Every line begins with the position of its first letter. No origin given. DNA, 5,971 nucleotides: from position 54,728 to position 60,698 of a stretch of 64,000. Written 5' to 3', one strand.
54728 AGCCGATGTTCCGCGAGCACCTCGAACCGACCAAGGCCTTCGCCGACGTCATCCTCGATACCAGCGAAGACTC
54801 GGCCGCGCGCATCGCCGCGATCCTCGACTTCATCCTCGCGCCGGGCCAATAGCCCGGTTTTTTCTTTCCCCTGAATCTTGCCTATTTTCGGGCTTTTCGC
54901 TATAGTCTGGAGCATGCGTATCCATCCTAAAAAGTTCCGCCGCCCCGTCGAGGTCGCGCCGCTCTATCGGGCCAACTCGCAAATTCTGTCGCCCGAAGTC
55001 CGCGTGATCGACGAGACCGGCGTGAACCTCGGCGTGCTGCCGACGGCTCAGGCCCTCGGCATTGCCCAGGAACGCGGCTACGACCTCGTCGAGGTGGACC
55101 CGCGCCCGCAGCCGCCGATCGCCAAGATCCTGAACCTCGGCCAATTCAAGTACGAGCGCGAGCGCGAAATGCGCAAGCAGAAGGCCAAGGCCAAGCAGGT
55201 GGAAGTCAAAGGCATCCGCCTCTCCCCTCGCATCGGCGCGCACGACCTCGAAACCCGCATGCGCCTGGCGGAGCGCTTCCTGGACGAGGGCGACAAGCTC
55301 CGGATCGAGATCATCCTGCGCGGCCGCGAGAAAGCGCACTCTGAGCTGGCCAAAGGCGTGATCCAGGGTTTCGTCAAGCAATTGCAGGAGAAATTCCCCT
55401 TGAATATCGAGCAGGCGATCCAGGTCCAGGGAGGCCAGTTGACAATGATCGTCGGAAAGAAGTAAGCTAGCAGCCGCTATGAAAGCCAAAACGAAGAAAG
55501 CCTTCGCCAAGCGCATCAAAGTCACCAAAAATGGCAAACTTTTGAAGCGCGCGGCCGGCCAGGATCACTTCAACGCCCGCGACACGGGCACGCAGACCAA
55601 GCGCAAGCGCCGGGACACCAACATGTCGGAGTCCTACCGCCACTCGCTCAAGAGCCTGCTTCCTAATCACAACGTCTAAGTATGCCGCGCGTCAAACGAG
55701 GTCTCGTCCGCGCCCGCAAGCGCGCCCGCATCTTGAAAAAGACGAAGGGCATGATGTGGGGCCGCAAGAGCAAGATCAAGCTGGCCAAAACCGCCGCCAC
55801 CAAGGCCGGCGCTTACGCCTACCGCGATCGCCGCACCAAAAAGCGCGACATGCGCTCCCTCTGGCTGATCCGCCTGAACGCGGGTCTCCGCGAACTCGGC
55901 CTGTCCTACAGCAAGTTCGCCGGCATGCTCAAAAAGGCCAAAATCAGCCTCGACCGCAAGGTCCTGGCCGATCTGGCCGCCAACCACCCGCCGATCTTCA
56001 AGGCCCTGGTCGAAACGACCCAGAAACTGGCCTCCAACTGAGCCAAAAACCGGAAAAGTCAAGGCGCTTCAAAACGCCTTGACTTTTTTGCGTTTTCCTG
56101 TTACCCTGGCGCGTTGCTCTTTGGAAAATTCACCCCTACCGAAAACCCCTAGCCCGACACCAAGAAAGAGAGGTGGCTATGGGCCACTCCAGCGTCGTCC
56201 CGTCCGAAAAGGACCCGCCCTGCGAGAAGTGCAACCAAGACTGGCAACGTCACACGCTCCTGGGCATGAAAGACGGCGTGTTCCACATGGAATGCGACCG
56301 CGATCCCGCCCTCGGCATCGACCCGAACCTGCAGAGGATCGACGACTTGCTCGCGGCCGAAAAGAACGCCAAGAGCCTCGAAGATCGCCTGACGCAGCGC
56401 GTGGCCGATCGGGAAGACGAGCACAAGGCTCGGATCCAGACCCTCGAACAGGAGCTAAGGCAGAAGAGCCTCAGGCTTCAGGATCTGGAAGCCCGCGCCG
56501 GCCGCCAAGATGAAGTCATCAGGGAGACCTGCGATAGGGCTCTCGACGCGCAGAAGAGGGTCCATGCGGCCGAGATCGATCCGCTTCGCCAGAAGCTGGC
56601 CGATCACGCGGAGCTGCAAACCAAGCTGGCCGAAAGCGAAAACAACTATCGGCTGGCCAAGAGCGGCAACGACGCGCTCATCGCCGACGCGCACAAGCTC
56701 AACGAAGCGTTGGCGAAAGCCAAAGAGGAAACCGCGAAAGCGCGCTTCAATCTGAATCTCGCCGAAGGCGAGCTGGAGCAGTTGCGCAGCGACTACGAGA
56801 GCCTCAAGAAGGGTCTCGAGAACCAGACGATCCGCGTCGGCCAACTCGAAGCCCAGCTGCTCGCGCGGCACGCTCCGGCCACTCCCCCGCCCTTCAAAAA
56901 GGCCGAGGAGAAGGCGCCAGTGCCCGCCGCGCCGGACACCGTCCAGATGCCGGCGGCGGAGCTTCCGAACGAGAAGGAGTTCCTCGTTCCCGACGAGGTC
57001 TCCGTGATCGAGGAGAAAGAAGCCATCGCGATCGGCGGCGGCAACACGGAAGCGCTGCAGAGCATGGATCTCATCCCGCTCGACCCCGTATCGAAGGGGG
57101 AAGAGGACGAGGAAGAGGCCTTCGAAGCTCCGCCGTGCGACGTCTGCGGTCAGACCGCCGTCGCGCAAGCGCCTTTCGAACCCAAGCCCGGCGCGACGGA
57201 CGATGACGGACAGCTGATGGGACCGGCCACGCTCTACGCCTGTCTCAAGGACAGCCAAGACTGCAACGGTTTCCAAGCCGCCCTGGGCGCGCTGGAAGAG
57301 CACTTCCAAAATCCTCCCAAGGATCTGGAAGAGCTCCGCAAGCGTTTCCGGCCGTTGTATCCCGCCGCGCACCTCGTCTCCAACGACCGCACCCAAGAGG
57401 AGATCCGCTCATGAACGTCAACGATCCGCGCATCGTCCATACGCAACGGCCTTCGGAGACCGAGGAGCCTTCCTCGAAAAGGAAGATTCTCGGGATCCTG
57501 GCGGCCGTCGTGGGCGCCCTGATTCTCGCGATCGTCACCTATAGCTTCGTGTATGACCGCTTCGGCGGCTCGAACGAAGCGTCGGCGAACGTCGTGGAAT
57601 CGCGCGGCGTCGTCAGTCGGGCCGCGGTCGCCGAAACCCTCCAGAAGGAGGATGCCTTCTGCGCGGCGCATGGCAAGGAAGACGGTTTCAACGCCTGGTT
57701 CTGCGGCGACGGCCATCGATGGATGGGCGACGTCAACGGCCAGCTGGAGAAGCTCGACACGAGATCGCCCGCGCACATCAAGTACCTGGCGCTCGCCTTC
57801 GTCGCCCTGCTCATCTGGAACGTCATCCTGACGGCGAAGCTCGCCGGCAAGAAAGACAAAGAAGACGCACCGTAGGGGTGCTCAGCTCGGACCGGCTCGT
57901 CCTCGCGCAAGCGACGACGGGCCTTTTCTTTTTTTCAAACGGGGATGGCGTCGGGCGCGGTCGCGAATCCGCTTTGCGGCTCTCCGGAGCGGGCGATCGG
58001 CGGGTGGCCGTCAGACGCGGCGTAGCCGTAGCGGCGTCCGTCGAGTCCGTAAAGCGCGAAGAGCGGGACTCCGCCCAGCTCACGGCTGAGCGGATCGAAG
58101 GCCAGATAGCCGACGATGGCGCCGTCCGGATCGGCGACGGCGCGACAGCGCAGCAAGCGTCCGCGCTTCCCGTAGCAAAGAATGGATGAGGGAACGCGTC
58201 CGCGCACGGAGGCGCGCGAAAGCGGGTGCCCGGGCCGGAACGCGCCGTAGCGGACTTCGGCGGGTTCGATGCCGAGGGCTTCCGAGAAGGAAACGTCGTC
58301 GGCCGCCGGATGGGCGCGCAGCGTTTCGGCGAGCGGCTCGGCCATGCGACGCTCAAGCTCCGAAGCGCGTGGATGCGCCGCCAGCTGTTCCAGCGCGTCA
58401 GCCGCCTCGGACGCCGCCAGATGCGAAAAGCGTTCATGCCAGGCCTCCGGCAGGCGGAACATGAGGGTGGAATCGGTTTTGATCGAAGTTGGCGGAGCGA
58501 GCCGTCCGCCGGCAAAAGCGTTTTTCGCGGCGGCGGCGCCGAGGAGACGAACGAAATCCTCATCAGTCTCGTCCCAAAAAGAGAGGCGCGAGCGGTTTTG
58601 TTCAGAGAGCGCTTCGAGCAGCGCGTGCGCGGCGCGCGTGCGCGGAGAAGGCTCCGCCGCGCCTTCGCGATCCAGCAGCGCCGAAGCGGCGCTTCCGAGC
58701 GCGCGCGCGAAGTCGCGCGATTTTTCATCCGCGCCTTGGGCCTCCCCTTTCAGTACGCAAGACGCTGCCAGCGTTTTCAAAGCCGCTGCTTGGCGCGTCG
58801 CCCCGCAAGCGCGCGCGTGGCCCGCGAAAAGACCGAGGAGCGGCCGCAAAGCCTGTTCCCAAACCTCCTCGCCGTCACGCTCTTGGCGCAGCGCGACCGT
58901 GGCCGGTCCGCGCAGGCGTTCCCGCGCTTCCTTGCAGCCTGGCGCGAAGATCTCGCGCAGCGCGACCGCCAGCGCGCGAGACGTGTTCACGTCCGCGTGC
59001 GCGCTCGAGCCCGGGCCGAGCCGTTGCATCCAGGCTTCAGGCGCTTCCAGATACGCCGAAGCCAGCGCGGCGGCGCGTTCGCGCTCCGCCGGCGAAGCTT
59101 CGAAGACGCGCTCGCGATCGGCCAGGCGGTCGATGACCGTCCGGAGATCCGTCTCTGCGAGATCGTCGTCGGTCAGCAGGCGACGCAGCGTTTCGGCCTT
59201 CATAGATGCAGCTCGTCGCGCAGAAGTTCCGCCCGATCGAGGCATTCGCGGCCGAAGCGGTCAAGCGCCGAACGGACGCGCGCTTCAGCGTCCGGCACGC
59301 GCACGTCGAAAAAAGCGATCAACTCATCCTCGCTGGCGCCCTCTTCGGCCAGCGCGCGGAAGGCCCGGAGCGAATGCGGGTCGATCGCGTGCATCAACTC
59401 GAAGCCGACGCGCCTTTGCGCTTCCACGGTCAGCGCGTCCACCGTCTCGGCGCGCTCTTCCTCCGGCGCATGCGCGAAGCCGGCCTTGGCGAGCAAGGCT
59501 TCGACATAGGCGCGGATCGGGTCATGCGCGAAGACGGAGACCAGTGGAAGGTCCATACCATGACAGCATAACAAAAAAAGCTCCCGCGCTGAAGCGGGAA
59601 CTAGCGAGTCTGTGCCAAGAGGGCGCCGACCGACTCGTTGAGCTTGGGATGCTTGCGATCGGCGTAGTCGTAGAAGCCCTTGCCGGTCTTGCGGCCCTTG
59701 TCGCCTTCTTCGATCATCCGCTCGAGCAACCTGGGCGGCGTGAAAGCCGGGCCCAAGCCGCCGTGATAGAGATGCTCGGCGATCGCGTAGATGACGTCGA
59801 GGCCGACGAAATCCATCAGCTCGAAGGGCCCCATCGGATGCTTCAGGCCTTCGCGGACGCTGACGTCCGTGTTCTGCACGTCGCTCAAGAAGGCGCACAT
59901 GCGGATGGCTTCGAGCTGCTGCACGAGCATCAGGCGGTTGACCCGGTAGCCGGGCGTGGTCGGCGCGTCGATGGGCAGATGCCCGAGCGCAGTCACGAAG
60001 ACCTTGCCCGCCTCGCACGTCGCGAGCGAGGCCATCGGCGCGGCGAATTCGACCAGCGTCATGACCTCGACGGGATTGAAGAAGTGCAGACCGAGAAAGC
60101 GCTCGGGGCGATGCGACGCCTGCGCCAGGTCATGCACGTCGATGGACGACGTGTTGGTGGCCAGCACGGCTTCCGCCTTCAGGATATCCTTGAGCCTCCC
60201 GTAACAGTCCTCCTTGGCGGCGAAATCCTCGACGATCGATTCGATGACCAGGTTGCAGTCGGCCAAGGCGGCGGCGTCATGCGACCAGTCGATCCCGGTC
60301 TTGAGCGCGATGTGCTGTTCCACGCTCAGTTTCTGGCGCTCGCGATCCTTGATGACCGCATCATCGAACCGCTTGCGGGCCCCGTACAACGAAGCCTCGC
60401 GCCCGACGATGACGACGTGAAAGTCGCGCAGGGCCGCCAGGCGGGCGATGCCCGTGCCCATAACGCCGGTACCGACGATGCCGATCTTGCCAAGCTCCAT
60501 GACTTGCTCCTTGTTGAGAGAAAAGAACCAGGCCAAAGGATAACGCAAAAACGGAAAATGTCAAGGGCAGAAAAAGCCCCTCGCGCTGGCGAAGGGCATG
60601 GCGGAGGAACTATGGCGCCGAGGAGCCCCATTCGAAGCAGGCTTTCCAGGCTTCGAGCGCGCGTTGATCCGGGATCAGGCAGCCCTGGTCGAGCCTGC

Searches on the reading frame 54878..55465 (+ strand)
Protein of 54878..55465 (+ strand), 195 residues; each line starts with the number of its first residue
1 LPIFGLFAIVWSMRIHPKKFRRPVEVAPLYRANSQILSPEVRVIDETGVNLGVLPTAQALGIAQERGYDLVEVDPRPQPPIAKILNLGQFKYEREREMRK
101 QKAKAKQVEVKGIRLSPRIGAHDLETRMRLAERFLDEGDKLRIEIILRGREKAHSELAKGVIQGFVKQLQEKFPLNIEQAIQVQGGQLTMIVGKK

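Call 82: search_protein_families(library=pfam, proteins=[window:54878-55465:+], max_evalue=0.001)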
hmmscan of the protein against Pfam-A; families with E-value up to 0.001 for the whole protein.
window:54878-55465:+ (195 aa): 2 families
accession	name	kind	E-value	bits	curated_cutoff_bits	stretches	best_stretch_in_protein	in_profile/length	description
PF05198.21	IF3_N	-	1.5e-22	80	26.9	1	33-100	2-69/70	Translation initiation factor IF-3, N-terminal domain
PF00707.27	IF3_C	-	2.5e-22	79.1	34.8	1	108-194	1-85/86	Translation initiation factor IF-3, C-terminal domain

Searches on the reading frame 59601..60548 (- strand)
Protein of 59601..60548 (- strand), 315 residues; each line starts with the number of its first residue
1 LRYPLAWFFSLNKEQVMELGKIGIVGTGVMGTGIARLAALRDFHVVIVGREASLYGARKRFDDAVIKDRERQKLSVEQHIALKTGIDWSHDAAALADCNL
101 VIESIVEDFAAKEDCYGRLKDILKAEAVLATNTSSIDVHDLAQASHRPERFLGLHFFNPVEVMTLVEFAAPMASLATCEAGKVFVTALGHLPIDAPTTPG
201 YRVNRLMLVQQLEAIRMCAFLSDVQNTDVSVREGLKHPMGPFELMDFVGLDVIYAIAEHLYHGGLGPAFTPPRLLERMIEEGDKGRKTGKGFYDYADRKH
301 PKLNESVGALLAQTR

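Call 82: search_protein_families(library=pfam, proteins=[window:59601-60548:-], max_evalue=0.001)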
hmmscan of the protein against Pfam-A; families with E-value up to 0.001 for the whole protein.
window:59601-60548:- (315 aa): 2 families
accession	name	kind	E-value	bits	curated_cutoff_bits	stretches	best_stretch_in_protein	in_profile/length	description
PF02737.24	3HCDH_N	-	2.4e-41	142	22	1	21-194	1-176/180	3-hydroxyacyl-CoA dehydrogenase, NAD binding domain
PF00725.27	3HCDH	-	3.4e-22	79.2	22.1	1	200-295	1-97/97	3-hydroxyacyl-CoA dehydrogenase, C-terminal domain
